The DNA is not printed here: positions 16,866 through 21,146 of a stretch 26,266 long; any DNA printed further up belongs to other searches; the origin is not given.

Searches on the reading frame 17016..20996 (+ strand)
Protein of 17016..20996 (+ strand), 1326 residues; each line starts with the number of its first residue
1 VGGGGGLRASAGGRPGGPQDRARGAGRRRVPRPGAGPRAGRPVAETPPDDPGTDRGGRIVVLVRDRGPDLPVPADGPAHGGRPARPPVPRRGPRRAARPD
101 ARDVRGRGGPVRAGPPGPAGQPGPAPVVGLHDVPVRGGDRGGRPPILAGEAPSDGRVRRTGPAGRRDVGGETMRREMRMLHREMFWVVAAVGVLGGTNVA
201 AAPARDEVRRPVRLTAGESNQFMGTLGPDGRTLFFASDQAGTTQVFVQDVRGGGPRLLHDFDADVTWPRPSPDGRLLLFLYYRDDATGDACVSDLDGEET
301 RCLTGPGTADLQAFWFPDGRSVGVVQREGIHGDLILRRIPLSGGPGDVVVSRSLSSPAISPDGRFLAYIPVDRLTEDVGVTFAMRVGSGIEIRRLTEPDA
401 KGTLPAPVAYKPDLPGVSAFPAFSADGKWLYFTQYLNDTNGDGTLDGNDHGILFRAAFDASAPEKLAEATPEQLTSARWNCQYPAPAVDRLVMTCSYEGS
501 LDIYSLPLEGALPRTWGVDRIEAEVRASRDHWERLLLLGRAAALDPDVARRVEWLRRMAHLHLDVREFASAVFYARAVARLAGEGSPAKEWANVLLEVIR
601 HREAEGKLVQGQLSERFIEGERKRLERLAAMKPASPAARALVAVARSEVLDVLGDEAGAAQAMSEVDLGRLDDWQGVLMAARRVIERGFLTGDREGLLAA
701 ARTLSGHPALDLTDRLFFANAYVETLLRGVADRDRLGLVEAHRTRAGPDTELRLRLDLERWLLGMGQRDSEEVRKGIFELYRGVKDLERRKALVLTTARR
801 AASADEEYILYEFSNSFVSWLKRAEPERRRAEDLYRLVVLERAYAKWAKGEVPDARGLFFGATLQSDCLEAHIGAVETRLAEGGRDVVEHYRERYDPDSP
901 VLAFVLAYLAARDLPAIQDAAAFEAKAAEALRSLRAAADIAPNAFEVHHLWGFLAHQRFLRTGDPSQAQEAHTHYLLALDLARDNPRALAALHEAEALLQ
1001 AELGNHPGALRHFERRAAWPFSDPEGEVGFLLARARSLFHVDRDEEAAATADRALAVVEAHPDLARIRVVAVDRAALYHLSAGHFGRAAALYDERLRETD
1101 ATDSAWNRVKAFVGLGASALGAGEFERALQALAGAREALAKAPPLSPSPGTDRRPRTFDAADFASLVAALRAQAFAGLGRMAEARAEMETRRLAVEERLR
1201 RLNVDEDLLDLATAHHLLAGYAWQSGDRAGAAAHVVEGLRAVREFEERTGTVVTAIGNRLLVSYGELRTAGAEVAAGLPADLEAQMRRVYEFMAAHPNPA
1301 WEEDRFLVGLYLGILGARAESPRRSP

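Call 13: search_protein_families(library=pfam, proteins=[window:17016-20996:+], max_evalue=0.01)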
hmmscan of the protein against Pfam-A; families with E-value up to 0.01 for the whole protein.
window:17016-20996:+ (1326 aa): 1 family
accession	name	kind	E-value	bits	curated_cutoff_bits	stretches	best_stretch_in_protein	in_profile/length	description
PF07676.18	PD40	-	1.4e-18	66.7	20.9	1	212-247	2-38/38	WD40-like Beta Propeller Repeat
